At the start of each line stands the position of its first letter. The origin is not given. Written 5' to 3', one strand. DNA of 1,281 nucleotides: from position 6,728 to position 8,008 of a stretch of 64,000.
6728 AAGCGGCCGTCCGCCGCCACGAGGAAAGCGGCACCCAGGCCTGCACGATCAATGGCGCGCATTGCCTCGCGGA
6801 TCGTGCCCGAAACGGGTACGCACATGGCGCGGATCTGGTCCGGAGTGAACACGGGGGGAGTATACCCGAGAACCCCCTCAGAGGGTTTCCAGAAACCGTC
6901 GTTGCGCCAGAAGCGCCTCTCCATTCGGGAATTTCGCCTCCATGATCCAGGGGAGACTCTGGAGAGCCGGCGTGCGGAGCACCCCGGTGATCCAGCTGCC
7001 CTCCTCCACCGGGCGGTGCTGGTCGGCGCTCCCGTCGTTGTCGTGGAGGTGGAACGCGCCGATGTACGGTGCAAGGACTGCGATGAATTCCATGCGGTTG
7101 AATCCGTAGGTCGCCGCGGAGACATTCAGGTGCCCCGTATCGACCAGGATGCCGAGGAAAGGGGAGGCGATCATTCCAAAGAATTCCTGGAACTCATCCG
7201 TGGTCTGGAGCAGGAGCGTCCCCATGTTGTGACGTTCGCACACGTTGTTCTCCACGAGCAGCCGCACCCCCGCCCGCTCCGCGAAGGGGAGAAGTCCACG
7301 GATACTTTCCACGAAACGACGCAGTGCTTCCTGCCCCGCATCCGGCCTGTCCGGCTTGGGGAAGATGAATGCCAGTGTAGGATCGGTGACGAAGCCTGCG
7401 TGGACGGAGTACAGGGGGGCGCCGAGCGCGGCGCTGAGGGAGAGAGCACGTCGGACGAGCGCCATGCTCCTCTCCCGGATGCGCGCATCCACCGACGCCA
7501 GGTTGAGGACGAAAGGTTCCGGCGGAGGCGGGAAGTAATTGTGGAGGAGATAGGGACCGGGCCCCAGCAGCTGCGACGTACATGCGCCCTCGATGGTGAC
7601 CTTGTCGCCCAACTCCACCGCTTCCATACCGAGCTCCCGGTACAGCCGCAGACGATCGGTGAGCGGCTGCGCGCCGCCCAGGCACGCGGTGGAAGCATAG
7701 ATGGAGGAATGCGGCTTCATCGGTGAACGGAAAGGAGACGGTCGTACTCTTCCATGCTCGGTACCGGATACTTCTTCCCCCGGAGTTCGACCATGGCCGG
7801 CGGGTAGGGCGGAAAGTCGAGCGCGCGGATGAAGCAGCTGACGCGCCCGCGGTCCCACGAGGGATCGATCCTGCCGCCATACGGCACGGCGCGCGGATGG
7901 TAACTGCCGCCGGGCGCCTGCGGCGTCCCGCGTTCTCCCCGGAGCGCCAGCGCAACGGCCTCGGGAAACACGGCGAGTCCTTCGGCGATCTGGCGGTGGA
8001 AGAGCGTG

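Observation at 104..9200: Second nonulosonic-acid module built from a non-canonical enzyme set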

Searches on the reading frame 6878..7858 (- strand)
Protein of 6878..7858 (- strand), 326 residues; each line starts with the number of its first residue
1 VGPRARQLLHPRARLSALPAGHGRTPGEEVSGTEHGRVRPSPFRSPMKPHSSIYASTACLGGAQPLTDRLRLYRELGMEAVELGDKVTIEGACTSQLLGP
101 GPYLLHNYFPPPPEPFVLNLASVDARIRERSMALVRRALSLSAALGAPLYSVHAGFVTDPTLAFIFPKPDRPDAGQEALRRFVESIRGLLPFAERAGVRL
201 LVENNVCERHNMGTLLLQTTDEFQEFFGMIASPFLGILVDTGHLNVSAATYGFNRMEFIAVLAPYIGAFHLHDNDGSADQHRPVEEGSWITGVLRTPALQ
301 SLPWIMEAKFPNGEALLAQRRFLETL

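Call 5: search_protein_families(library=pfam, proteins=[window:6878-7858:-], max_evalue=0.001)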
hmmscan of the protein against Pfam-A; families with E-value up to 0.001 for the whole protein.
window:6878-7858:- (326 aa): 1 family
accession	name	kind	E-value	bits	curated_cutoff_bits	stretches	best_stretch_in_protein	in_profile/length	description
PF01261.30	AP_endonuc_2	-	2.7e-30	106.3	31.1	1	111-290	52-212/249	Xylose isomerase-like TIM barrel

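Call 6: search_protein_families(library=ncbifam, proteins=[window:6878-7858:-], max_evalue=0.001)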
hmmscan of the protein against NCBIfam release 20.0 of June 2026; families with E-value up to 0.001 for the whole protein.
window:6878-7858:- (326 aa): 8 families
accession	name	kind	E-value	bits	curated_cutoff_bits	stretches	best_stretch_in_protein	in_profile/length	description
NF041099.2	keto_glucon_epim_IolO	equivalog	3.8e-06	26.4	300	1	118-271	78-211/269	5-keto-L-gluconate epimerase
NF002198.0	PRK01060.1-3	equivalog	2e-05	24.3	244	1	115-280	60-207/253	deoxyribonuclease IV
NF009689.0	PRK13210.1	subfamily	2.4e-05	23.7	200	1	120-275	82-214/286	L-ribulose-5-phosphate 3-epimerase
NF051856.1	PsicseEpim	equivalog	2.6e-05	24.2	300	1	119-271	73-210/287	D-psicose 3-epimerase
NF041277.1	coba_remo_CbiR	equivalog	3.7e-05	23.4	105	1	118-287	70-209/249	cobamide remodeling phosphodiesterase CbiR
TIGR00587.1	nfo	subfamily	4.5e-05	22.8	129.65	1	114-248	70-186/279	deoxyribonuclease IV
NF007360.0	PRK09856.1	equivalog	0.00023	20.8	305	1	118-287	75-224/276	fructoselysine 3-epimerase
NF009688.0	PRK13209.1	subfamily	0.0006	18.9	317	0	119-275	85-218/286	L-ribulose-5-phosphate 3-epimerase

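Call 15: find_homologous_proteins(query=window:6878-7720:-, max_evalue=0.00001)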
Query window:6878-7720:- (280 aa): 1447 proteins with E <= 0.00001 among 4414 candidates; the best 120 are listed.
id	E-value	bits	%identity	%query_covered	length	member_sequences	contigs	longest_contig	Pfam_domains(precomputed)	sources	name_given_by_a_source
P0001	2.0e-185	632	100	100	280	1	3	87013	PF01261.31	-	-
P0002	6.8e-121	421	68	99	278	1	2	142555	PF01261.31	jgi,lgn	jgi:sugar phosphate isomerase/epimerase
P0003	1.1e-118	413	66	99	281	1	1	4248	PF01261.31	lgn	-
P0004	3.1e-113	396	66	94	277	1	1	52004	PF01261.31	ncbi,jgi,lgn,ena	ncbi:MAG: sugar phosphate isomerase/epimerase family protein [Candidatus Peregrinibacteria bacterium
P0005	2.2e-102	360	61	99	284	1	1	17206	PF01261.31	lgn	-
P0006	1.6e-99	351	60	99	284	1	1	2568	PF01261.31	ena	-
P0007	9.1e-98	345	58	99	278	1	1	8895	PF01261.31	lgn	-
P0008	1.0e-95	338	58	99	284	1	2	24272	PF01261.31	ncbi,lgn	-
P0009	2.0e-91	324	56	99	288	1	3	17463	PF01261.31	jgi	jgi:sugar phosphate isomerase/epimerase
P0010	5.0e-89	316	53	98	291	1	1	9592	PF01261.31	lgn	-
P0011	3.1e-88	314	56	93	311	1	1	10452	PF01261.31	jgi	jgi:sugar phosphate isomerase/epimerase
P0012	3.9e-88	313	56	93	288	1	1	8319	PF01261.31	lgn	-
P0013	9.6e-88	312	55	93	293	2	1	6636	PF01261.31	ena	-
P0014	4.9e-86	306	53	98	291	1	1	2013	PF01261.31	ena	-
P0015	7.2e-86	306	53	97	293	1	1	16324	PF01261.31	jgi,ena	-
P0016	9.7e-86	305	52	94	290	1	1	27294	PF01261.31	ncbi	-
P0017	2.4e-85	304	52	98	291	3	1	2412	PF01261.31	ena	-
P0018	5.5e-85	303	52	98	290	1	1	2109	PF01261.31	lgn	-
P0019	1.3e-84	302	54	93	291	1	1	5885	PF01261.31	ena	-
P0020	2.5e-84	301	53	95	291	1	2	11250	PF01261.31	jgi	jgi:sugar phosphate isomerase/epimerase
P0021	5.2e-84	300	53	92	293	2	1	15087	PF01261.31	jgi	jgi:sugar phosphate isomerase/epimerase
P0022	6.5e-84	299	53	98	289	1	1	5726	PF01261.31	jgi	-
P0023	7.1e-84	299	51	98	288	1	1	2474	PF01261.31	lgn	-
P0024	7.9e-84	299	52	99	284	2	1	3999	PF01261.31,PF05114.21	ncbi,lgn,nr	ncbi:MAG: sugar phosphate isomerase/epimerase [Candidatus Peribacteraceae bacterium]|nr:sugar phosph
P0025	9.9e-84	299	54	93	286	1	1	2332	PF01261.31,PF05114.21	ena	-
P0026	1.2e-83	299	53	98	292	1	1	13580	PF01261.31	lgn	-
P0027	4.4e-83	297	53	93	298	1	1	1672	PF01261.31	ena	-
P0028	8.7e-83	296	52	98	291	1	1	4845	PF01261.31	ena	-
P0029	2.3e-82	294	53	95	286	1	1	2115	PF01261.31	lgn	-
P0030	2.8e-82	294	53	93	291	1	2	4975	PF01261.31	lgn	-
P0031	5.3e-82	293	49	98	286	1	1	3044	PF01261.31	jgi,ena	-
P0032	5.6e-82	293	51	98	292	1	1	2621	PF01261.31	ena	-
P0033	6.1e-82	293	52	98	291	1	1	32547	PF01261.31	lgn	-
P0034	7.6e-82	293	50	98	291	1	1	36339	PF01261.31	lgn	-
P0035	9.4e-82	292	51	97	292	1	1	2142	PF01261.31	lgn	-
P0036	9.7e-82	292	51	98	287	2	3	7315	PF01261.31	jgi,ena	jgi:sugar phosphate isomerase/epimerase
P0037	1.0e-81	292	51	98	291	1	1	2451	PF01261.31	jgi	-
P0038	1.8e-81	291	50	98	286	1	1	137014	PF01261.31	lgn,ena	-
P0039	3.1e-81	291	51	98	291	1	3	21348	PF01261.31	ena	-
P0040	5.2e-81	290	54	92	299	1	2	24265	PF01261.31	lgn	-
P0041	9.5e-81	289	51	99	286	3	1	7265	PF01261.31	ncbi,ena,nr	ncbi:MAG TPA: hypothetical protein DEH22_05180 [Chloroflexi bacterium]|nr:hypothetical protein [Chlo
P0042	1.2e-80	289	51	98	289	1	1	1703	PF01261.31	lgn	-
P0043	1.3e-80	289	51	95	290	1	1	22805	PF01261.31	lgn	-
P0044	2.8e-80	287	51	93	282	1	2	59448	PF01261.31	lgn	-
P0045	2.9e-80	287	49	97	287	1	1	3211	PF01261.31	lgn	-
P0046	3.6e-80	287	51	98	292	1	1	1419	PF01261.31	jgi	jgi:sugar phosphate isomerase/epimerase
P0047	3.6e-80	287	53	93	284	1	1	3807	PF01261.31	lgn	-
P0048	4.4e-80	287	52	95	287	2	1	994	PF01261.31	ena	-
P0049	4.8e-80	287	50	97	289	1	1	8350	PF01261.31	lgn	-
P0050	5.1e-80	287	50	98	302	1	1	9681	PF01261.31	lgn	-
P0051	1.0e-79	286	49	98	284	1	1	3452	PF01261.31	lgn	-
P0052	1.3e-79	285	51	98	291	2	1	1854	PF01261.31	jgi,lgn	-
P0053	1.9e-79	285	50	98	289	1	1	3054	PF01261.31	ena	-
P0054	2.0e-79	285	50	95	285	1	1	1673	PF01261.31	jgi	jgi:sugar phosphate isomerase/epimerase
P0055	2.0e-79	285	53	93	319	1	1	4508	PF01261.31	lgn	-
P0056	3.7e-79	284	51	94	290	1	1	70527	PF01261.31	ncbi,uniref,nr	ncbi:sugar phosphate isomerase/epimerase family protein [Candidatus Viridilinea mediisalina]|uniref:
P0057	4.0e-79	284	49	99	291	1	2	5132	PF01261.31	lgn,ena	-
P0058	6.5e-79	283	51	97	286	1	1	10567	PF01261.31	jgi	jgi:sugar phosphate isomerase/epimerase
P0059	8.9e-79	283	50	98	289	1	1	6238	PF01261.31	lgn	-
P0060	9.4e-79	282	48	98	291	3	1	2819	PF01261.31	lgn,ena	-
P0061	1.0e-78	282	51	97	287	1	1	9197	PF01261.31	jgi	jgi:sugar phosphate isomerase/epimerase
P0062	1.7e-78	282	49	97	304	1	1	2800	PF01261.31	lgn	-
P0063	2.0e-78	281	51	93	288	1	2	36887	PF01261.31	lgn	-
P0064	2.3e-78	281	48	100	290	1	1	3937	PF01261.31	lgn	-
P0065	2.5e-78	281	54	92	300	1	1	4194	PF01261.31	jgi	jgi:sugar phosphate isomerase/epimerase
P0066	3.4e-78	281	50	98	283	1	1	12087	PF01261.31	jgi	-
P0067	4.7e-78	280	50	92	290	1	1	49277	PF01261.31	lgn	-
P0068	5.1e-78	280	53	93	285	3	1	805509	PF01261.31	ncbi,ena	-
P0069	6.4e-78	280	51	98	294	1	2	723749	PF01261.31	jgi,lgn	jgi:sugar phosphate isomerase/epimerase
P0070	7.8e-78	279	50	94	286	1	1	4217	PF01261.31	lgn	-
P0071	8.2e-78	279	53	97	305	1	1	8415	PF01261.31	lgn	-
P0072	9.2e-78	279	53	94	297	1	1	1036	PF01261.31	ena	-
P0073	1.4e-77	279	48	98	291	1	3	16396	PF01261.31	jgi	jgi:sugar phosphate isomerase/epimerase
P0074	2.4e-77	278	50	97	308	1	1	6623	PF01261.31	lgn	-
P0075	2.6e-77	278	52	94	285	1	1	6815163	PF01261.31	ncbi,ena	-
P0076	3.6e-77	277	51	98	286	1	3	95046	PF01261.31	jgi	jgi:sugar phosphate isomerase/epimerase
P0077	3.7e-77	277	46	97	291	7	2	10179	PF01261.31,PF05114.21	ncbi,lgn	-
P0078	5.6e-77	277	51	94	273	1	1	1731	PF01261.31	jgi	jgi:sugar phosphate isomerase/epimerase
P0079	6.1e-77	276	50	97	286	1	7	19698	PF01261.31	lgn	-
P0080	6.9e-77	276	47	98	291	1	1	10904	PF01261.31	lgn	-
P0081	8.8e-77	276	50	97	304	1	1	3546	PF01261.31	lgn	-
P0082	9.4e-77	276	50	98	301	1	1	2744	PF01261.31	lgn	-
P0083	9.6e-77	276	49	94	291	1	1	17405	PF01261.31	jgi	jgi:sugar phosphate isomerase/epimerase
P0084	9.8e-77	276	49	97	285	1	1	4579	PF01261.31,PF05114.21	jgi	jgi:sugar phosphate isomerase/epimerase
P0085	9.8e-77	276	50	95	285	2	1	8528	PF01261.31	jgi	-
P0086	2.1e-76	275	49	98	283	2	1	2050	PF01261.31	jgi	jgi:sugar phosphate isomerase/epimerase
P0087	2.5e-76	275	50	96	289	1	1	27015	PF01261.31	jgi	jgi:sugar phosphate isomerase/epimerase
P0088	2.7e-76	274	50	98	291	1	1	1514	PF01261.31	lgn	-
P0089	3.1e-76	274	48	98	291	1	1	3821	PF01261.31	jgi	-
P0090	3.5e-76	274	45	98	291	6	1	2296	PF01261.31,PF05114.21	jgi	jgi:sugar phosphate isomerase/epimerase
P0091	4.7e-76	274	48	98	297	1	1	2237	PF01261.31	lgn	-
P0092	5.1e-76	273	49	97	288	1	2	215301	PF01261.31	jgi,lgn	jgi:sugar phosphate isomerase/epimerase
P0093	5.8e-76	273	49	97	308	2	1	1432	PF01261.31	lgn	-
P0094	6.2e-76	273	44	99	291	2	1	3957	PF01261.31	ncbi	-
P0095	6.3e-76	273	47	98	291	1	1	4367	PF01261.31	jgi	-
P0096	6.5e-76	273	51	94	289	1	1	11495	PF01261.31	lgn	-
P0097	1.1e-75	272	51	98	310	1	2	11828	PF01261.31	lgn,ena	-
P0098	1.2e-75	272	48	98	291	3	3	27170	PF01261.31,PF05114.21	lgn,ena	-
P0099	1.2e-75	272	51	98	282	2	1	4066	PF01261.31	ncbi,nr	ncbi:MAG: sugar phosphate isomerase/epimerase [Anaerolineae bacterium]|nr:sugar phosphate isomerase/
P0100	2.0e-75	272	53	86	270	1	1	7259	PF01261.31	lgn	-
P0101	2.1e-75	271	50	98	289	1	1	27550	PF01261.31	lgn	-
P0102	2.3e-75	271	47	93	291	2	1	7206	PF01261.31,PF05114.21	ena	-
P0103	2.8e-75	271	48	98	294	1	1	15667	PF01261.31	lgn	-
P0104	3.0e-75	271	51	97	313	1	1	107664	PF01261.31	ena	-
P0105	3.0e-75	271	48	97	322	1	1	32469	PF01261.31,PF05114.21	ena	-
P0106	4.6e-75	270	49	98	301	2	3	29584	PF01261.31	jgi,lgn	jgi:sugar phosphate isomerase/epimerase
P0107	4.9e-75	270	45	97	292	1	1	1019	PF01261.31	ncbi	-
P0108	5.5e-75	270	50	96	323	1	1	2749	PF01261.31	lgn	-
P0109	5.5e-75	270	51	96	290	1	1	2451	PF01261.31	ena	-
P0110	1.4e-74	269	48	94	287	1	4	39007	PF01261.31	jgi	jgi:sugar phosphate isomerase/epimerase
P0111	1.4e-74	269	50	97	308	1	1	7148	PF01261.31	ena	-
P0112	1.5e-74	269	49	98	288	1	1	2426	PF01261.31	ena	-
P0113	1.8e-74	268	48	98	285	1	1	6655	PF01261.31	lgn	-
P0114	1.9e-74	268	47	98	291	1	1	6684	PF01261.31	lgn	-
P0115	2.9e-74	268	46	97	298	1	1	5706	PF01261.31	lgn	-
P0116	3.6e-74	267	49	98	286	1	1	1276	PF01261.31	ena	-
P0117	4.8e-74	267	48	98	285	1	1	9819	PF01261.31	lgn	-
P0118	5.0e-74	267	50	93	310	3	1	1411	PF01261.31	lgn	-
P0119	5.4e-74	267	49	94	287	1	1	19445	PF01261.31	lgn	-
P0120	5.7e-74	267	48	98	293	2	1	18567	PF01261.31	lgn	-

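Call 17: find_related_loci(query=A1, collection=genome_contigs, flank=10000)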
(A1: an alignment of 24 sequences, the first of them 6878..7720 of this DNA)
Query A1 (280 aa) in genome_contigs; peptide patterns used: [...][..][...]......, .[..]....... (x = any residue, [..] = any of these).
185 stretches matched a pattern; 133 encode a relative of the query (tblastn E <= 1e-3); the best 80 are kept; 80 distinct loci.
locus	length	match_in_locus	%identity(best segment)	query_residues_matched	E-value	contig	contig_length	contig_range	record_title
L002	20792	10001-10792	66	5-268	6e-117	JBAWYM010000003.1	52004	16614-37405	MAG: Candidatus Peregrinibacteria bacterium isolate ELA089 MAG089_3, whole genome shotgun sequence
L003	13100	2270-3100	58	5-280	4e-100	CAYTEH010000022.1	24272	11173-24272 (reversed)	MAG TPA_asm: uncultured Candidatus Peribacteria bacterium isolate binchicken_co105_446 genome assembly, contig: NODE_257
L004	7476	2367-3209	51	5-280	8e-86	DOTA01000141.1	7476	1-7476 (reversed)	MAG TPA_asm: Chloroflexi bacterium isolate UBA11857 contig_101437, whole genome shotgun sequence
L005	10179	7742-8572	46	6-277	6e-84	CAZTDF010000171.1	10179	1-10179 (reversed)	MAG TPA_asm: uncultured Pirellulales bacterium isolate SRP214966_co5_256 genome assembly, contig: NODE_6537_length_10179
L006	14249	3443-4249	51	7-270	5e-84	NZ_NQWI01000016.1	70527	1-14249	Candidatus Viridilinea mediisalina strain Kir15-3F NODE_73_length_70527_cov_161.703, whole genome shotgun sequence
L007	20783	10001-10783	53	7-262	6e-82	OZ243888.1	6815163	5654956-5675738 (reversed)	MAG: Caldilineaceae bacterium isolate a899776b-b056-4485-9c07-32f68bcef489 genome assembly, chromosome: 1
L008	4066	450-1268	51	5-278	4e-81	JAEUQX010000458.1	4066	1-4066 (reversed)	MAG: Anaerolineae bacterium isolate new MAG-262 k141_3430843, whole genome shotgun sequence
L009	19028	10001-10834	48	7-279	1e-78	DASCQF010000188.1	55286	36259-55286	MAG TPA_asm: Vicinamibacterales bacterium isolate Fu_MAG_63 c_000002041803, whole genome shotgun sequence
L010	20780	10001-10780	53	8-262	5e-83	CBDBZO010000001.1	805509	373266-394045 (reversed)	MAG: Caldilineaceae bacterium isolate 5640ba19-b02a-4a16-be98-94fd6e02b9f5 genome assembly, contig: contig_1, whole geno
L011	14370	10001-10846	51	2-280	3e-77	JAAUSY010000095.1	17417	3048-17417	MAG: Chloroflexaceae bacterium isolate SM1_1_0 NODE_1160_length_17417_cov_9.930364, whole genome shotgun sequence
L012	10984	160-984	48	7-277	3e-77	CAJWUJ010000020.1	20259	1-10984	MAG TPA_asm: uncultured Dehalococcoidia bacterium isolate ERR599156_bin.243_MetaBAT_v2.12.1_MAG genome assembly, contig:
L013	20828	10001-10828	47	7-277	1e-76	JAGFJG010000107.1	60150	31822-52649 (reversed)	MAG: Caldilineales bacterium isolate mag.17 k127_2273451, whole genome shotgun sequence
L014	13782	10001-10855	47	5-278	3e-68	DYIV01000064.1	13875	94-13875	MAG TPA_asm: Slackia heliotrinireducens isolate FI88_64_8 Afr_mines_FI88_1529_length_13875_cov_3_138567, whole genome sh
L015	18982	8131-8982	46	6-279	6e-63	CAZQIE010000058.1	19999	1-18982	MAG TPA_asm: uncultured Opitutales bacterium isolate binchicken_co135_15 genome assembly, contig: NODE_4428_length_19999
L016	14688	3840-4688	41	8-279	2e-51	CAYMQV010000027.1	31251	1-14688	MAG TPA_asm: uncultured Gemmatimonadaceae bacterium isolate SRP128246_co1_50 genome assembly, contig: NODE_2321_length_3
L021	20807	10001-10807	38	6-263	1e-45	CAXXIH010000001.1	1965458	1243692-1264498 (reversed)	MAG: bacterium isolate 8561d366-b592-423a-86f8-33741145bb09 genome assembly, contig: contig_1, whole genome shotgun sequ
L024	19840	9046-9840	35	7-262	5e-45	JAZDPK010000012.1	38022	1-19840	MAG: Parcubacteria group bacterium isolate MEGAHIT-group-0.83 k141_20377184, whole genome shotgun sequence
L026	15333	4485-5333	36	7-277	4e-44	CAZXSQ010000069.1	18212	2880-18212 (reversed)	MAG TPA_asm: uncultured bacterium isolate SRP141376_co1_248 genome assembly, contig: NODE_6369_length_18212_cov_3.922564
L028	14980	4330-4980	44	55-261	7e-44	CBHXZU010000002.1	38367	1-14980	MAG TPA_asm: uncultured Prosthecobacter sp. isolate ERR14722427_binner13_Refined_15 genome assembly, contig: ERZ27336822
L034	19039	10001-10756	37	2-243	2e-41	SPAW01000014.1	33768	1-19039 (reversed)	MAG: Nitrospira sp. isolate RCA Rifle_cladeA_scaffold_14, whole genome shotgun sequence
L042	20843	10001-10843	33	6-273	2e-39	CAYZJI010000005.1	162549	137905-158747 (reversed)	MAG TPA_asm: uncultured Enterobacteriaceae bacterium isolate SRP237561_co1_343 genome assembly, contig: NODE_97_length_1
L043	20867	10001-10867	32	3-279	1e-39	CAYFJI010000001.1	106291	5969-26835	MAG TPA_asm: uncultured Acidiferrobacteraceae bacterium isolate ERP001736_co2_377 genome assembly, contig: NODE_25_lengt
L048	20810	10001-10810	34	6-262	8e-39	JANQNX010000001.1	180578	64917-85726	MAG: Gammaproteobacteria bacterium isolate IP29b_bin.112 k99_742102, whole genome shotgun sequence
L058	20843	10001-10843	32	6-277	6e-36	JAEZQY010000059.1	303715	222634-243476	MAG: Bacillota bacterium isolate OH_PBB_113 k127_1763201, whole genome shotgun sequence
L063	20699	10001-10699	34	57-279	6e-35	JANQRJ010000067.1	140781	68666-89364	MAG: Pelagicoccus sp. isolate IP29b_bin.57 k99_3074258, whole genome shotgun sequence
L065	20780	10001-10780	33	29-280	1e-34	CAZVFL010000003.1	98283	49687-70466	MAG TPA_asm: uncultured Thalassospiraceae bacterium isolate binchicken_co202_61 genome assembly, contig: NODE_54_length_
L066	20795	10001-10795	34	5-261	1e-34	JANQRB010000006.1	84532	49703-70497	MAG: Candidatus Kapaibacterium sp. isolate IP29b_bin.46 k99_11518, whole genome shotgun sequence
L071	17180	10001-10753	29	6-249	6e-32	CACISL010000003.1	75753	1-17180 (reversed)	uncultured Pelagibacteraceae bacterium isolate AG-913-O23 genome assembly, contig: AG-913-O23_NODE_3, whole genome shotg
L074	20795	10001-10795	30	7-262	1e-31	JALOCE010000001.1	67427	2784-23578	MAG: Candidatus Omnitrophota bacterium isolate SO_2017_LW4 bin 43 scaffold_1132_c1_LW137-91_2017, whole genome shotgun s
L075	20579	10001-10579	35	57-243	3e-31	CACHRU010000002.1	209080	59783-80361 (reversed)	uncultured Pelagibacteraceae bacterium isolate AG-430-G14 genome assembly, contig: AG-430-G14_NODE_2, whole genome shotg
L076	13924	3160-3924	32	7-258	4e-30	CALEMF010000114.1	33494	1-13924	MAG TPA_asm: uncultured Cytophagales bacterium isolate SRR3401487_bin.67_CONCOCT_v1.1_MAG genome assembly, contig: ERZ17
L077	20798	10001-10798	30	2-261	2e-29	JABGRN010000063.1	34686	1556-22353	MAG: Prolixibacteraceae bacterium isolate co234_bin80 NODE_2495_length_34686_cov_18.221680, whole genome shotgun sequenc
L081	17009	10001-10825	29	7-279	2e-31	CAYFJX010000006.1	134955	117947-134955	MAG TPA_asm: uncultured Methanosarcinales archaeon isolate ERP019367_co2_72 genome assembly, contig: NODE_140_length_134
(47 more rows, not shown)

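Call 19: find_encoding_contigs(protein=P0001, flank=10000, max_places=4)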
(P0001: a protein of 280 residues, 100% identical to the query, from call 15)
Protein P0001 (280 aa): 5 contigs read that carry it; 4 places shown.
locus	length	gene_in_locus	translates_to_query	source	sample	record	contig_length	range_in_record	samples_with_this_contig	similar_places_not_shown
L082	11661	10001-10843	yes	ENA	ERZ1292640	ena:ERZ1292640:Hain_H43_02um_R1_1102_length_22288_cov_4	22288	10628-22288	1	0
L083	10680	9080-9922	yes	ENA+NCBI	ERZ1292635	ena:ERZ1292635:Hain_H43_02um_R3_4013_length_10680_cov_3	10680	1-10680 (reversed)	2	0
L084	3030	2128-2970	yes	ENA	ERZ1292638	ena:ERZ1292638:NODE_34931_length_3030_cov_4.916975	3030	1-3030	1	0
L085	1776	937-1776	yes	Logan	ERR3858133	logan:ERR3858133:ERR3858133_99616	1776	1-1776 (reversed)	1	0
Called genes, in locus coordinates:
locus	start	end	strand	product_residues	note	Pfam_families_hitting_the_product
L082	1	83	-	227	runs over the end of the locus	PF00117:GATase, PF01174:SNO (faint)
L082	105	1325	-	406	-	-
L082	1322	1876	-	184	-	PF13302:Acetyltransf_3, PF13420:Acetyltransf_4, PF13523:Acetyltransf_8, PF00583:Acetyltransf_1, PF13508:Acetyltransf_7 (weak)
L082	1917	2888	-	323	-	PF01073:3Beta_HSD, PF01370:Epimerase, PF02719:Polysacc_synt_2, PF04321:RmlD_sub_bind, PF07993:NAD_binding_4 (weak), PF08659:KR (faint), PF16363:GDP_Man_Dehyd, PF13460:NAD_binding_10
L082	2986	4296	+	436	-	PF00202:Aminotran_3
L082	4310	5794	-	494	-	-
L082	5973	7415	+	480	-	PF05159:Capsule_synth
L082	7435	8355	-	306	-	PF01209:Ubie_methyltran (weak), PF13847:Methyltransf_31, PF08241:Methyltransf_11, PF08242:Methyltransf_12, PF13649:Methyltransf_25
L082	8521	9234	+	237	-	PF02348:CTP_transf_3, PF12804:NTP_transf_3 (faint)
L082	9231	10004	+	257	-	PF00551:Formyl_trans_N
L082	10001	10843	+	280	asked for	PF01261:AP_endonuc_2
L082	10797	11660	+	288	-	?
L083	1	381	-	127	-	?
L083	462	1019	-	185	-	PF13302:Acetyltransf_3, PF13420:Acetyltransf_4, PF13523:Acetyltransf_8, PF00583:Acetyltransf_1, PF13508:Acetyltransf_7 (weak)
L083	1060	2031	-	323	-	PF01073:3Beta_HSD, PF01370:Epimerase, PF02719:Polysacc_synt_2, PF04321:RmlD_sub_bind, PF07993:NAD_binding_4 (weak), PF08659:KR (faint), PF16363:GDP_Man_Dehyd, PF13460:NAD_binding_10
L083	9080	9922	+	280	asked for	PF01261:AP_endonuc_2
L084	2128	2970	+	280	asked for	PF01261:AP_endonuc_2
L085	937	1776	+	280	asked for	PF01261:AP_endonuc_2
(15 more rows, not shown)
